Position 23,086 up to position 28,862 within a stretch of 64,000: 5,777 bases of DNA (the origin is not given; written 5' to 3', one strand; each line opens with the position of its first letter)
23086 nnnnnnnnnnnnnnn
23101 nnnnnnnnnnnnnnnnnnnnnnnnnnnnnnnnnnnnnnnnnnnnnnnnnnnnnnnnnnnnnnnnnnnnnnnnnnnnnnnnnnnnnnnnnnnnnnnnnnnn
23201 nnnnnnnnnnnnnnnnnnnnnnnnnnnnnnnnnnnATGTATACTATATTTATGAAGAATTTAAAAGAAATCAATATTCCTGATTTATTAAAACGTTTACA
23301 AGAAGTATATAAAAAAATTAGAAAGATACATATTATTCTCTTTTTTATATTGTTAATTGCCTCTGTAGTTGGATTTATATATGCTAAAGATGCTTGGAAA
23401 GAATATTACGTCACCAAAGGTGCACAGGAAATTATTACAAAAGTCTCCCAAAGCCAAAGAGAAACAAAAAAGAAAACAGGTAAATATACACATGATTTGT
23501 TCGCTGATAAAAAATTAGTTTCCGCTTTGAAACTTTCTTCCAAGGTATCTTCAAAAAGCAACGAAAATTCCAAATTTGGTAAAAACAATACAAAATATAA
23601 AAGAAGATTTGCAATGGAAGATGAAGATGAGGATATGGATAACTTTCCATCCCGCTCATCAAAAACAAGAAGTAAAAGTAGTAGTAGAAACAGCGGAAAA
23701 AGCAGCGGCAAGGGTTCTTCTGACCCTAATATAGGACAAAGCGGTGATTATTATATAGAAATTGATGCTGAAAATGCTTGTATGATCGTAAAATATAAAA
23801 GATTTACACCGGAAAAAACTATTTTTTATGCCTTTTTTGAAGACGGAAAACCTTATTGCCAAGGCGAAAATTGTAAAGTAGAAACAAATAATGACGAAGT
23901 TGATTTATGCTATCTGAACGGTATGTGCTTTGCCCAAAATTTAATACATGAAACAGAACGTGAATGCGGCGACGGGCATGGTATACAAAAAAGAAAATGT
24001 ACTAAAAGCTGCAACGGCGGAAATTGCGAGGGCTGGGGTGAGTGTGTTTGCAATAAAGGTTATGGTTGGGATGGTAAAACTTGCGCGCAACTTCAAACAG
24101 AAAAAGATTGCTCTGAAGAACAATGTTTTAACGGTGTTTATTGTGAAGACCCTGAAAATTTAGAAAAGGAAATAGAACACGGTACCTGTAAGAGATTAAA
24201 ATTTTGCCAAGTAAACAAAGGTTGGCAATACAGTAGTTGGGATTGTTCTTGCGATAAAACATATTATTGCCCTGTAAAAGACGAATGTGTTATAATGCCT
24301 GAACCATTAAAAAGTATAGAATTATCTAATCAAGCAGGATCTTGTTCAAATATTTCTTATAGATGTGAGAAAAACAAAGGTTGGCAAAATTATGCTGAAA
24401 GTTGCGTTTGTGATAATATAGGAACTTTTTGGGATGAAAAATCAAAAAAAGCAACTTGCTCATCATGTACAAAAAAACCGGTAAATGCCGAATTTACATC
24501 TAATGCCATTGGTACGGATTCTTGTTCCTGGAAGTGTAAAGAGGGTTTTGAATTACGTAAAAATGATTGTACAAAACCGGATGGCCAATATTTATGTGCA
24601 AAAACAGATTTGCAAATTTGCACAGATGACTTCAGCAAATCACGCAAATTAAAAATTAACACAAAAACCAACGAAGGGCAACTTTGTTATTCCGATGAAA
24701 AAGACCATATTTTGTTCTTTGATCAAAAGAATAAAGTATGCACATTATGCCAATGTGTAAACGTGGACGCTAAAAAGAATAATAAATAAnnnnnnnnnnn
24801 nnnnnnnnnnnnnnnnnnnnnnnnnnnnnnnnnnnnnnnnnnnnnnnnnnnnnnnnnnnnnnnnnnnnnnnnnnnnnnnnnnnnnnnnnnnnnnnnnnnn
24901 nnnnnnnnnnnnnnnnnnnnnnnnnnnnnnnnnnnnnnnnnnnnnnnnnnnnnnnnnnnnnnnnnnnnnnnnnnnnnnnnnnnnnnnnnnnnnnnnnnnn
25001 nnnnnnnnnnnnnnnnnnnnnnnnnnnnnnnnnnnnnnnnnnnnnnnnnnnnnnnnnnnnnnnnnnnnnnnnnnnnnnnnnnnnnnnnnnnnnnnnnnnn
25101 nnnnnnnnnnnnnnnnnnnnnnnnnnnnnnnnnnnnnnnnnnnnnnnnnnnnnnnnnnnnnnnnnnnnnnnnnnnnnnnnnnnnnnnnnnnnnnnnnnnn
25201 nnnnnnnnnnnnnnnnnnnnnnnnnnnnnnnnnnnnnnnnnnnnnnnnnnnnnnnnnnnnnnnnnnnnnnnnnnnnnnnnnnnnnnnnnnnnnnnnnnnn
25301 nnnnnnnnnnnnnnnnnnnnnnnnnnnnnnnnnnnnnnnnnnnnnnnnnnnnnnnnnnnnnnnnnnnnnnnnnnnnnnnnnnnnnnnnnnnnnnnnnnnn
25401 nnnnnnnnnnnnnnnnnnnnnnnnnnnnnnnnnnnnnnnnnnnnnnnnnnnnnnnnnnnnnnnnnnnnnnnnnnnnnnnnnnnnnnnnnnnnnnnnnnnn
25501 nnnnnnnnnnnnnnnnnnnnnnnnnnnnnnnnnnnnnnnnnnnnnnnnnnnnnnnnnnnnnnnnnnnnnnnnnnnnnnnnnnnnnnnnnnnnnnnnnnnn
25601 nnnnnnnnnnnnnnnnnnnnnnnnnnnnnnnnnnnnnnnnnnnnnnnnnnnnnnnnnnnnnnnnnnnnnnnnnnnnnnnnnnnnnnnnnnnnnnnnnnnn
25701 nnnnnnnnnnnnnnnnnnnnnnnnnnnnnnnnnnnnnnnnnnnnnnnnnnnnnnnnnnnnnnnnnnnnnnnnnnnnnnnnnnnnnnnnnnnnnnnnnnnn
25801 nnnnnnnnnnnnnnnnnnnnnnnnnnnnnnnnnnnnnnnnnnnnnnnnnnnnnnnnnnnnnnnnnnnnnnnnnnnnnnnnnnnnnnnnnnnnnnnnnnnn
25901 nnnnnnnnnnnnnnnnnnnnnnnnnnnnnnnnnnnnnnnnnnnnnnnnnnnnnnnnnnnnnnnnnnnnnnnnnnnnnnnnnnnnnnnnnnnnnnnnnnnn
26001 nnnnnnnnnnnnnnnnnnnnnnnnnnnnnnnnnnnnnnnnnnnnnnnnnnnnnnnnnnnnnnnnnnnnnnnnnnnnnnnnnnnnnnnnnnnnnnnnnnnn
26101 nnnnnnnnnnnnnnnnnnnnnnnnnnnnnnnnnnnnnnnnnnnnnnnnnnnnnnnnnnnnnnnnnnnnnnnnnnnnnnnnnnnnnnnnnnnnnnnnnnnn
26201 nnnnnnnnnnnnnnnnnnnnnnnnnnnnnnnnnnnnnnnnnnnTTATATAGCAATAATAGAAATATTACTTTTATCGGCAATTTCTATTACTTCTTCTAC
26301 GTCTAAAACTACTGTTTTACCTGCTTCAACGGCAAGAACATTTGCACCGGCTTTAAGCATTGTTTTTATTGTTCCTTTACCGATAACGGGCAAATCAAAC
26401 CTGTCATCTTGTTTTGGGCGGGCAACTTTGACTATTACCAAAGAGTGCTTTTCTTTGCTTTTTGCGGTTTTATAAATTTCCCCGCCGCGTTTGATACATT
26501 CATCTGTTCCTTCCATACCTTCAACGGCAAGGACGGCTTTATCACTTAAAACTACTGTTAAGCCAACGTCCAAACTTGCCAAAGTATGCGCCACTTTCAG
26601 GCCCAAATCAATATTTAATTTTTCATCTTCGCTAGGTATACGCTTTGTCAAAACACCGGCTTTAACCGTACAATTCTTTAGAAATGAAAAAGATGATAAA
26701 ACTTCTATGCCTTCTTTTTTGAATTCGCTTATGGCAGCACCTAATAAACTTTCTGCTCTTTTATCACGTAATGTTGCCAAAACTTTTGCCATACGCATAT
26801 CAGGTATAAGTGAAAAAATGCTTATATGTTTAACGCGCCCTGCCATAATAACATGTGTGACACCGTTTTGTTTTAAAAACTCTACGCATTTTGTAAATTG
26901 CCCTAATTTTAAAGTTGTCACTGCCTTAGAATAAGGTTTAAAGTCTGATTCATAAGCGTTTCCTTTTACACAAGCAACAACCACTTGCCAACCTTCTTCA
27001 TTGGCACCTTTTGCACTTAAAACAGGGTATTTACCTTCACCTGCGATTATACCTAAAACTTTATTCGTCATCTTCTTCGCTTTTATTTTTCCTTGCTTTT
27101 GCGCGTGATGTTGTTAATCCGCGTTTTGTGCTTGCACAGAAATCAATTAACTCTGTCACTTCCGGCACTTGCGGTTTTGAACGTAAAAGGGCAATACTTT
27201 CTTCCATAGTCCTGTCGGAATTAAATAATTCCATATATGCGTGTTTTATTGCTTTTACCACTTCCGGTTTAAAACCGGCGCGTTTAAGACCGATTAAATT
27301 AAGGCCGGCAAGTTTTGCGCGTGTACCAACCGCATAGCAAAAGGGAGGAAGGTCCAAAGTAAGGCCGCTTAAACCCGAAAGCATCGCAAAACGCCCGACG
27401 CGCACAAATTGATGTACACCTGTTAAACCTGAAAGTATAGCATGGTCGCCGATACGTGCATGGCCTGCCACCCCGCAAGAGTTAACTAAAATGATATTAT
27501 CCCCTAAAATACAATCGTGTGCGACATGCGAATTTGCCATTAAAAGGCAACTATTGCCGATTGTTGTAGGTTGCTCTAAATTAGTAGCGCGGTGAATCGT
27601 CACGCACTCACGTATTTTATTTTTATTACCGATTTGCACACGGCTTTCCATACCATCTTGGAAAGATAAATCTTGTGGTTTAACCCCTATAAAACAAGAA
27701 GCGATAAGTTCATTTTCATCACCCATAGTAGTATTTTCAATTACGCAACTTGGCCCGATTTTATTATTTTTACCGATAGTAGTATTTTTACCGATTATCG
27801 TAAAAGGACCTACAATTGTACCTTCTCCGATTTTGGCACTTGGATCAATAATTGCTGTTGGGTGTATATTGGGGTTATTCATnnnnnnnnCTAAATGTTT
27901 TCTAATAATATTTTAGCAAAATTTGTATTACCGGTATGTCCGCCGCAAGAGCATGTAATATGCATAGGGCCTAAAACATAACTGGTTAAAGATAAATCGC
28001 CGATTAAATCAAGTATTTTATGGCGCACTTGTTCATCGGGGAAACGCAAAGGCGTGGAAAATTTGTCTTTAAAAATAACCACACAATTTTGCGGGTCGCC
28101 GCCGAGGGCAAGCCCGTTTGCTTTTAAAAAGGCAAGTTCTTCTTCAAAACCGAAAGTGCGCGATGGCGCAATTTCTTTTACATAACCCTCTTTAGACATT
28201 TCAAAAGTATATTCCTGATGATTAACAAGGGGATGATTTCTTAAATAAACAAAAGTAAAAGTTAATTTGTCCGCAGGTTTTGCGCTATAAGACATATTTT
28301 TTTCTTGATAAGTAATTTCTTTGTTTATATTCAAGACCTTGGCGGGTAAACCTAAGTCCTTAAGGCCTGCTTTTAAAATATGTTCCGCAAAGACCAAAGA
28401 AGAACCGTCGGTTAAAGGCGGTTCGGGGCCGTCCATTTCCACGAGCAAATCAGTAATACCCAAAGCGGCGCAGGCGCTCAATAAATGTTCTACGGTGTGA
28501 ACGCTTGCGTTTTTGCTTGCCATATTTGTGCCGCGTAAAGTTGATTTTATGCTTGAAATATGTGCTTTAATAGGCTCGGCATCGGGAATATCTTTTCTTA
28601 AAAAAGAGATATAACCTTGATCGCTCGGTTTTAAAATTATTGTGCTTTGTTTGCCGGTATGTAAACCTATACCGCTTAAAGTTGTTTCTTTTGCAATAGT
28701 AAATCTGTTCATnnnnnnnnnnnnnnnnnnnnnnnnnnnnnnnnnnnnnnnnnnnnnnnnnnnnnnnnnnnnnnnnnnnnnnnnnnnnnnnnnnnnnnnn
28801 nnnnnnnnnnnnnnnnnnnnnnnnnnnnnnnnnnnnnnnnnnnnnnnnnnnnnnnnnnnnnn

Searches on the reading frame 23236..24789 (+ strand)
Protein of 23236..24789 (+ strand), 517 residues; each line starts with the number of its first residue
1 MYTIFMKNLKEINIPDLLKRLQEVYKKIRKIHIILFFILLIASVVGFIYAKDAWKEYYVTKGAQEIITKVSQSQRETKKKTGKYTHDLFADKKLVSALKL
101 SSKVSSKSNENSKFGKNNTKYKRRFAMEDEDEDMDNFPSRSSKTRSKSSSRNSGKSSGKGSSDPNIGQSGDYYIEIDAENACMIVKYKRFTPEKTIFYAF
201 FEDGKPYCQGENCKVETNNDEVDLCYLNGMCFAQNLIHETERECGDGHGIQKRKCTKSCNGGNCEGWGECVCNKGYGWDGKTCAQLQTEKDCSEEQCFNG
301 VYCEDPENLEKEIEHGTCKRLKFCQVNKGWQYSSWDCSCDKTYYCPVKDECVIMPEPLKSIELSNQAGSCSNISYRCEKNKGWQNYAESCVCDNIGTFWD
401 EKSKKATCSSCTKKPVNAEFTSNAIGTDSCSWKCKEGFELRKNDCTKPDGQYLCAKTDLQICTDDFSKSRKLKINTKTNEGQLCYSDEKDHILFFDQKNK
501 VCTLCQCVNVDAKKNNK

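Call 3: search_protein_families(library=pfam, proteins=[window:23236-24789:+], max_evalue=1)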
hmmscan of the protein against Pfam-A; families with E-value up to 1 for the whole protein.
window:23236-24789:+ (517 aa): 1 family
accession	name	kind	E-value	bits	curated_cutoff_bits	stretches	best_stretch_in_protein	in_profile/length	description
PF01578.25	Cytochrom_C_asm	-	0.011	15.8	29.9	1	6-59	100-153/212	Cytochrome C assembly protein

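Call 4: search_protein_families(library=ncbifam, proteins=[window:23236-24789:+], max_evalue=1)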
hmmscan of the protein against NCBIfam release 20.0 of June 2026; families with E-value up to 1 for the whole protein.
window:23236-24789:+ (517 aa): 1 family
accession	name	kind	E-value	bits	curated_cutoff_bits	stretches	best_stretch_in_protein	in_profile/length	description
NF010198.0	PRK13673.1-5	equivalog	0.095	13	116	1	27-89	36-98/118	hypothetical protein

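Call 68: search_solved_structures(query=window:23236-24786:+, max_evalue=1)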
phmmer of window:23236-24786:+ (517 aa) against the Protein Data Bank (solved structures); distinct sequences matched with E-value up to 1: 0.

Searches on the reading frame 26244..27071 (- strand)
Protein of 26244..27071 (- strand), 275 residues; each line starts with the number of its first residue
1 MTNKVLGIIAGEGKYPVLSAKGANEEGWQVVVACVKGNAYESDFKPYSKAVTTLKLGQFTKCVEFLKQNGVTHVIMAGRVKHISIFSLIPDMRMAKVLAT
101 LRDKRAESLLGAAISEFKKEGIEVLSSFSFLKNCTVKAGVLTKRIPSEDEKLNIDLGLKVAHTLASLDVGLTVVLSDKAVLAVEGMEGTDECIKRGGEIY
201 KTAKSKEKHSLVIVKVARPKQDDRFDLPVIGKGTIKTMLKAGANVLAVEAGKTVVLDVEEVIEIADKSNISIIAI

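Call 17: search_protein_families(library=pfam, proteins=[window:26244-27071:-], max_evalue=0.0001)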
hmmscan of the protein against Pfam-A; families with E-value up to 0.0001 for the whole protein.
window:26244-27071:- (275 aa): 2 families
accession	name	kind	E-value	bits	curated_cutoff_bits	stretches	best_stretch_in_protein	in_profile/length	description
PF06230.17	LpxI_C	-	4.1e-44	150.1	25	1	138-273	2-131/131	LpxI C-terminal domain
PF17930.7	LpxI_N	-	4.9e-33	114.3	25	1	6-133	2-128/129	LpxI N-terminal domain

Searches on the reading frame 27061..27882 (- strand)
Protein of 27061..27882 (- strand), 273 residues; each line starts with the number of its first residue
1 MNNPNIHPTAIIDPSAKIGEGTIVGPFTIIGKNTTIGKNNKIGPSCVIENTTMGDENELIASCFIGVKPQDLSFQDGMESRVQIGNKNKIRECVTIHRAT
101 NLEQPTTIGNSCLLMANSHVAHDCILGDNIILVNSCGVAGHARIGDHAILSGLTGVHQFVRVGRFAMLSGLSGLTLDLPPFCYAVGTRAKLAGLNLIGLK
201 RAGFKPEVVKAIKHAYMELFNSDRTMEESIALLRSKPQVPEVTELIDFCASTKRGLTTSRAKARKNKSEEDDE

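Call 17: search_protein_families(library=pfam, proteins=[window:27061-27882:-], max_evalue=0.0001)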
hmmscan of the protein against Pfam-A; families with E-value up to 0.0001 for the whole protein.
window:27061-27882:- (273 aa): 4 families
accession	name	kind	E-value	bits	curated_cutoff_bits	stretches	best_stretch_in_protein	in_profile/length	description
PF13720.11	Acetyltransf_11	-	4.6e-23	81.8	24.5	1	177-256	1-81/82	Udp N-acetylglucosamine O-acyltransferase; Domain 2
PF00132.30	Hexapep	-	5.3e-22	77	27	2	105-140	1-36/36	Bacterial transferase hexapeptide (six repeats)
PF25084.1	LbH_EIF2B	-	8.8e-10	39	54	1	6-60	18-71/105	EIF2B subunit epsilon LbH domain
PF25087.1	GMPPB_C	-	2.8e-05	24.2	39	0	22-51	5-34/110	GMPPB C-terminal domain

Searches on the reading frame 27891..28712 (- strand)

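Call 17: search_protein_families(library=pfam, proteins=[window:27891-28712:-], max_evalue=0.0001)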
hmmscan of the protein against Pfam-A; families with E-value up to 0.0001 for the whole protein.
window:27891-28712:- (273 aa): 1 family
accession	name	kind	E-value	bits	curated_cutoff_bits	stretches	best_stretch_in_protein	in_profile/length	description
PF03331.19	LpxC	-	7.8e-78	262.1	27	1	5-270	3-267/268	UDP-3-O-acyl N-acetylglycosamine deacetylase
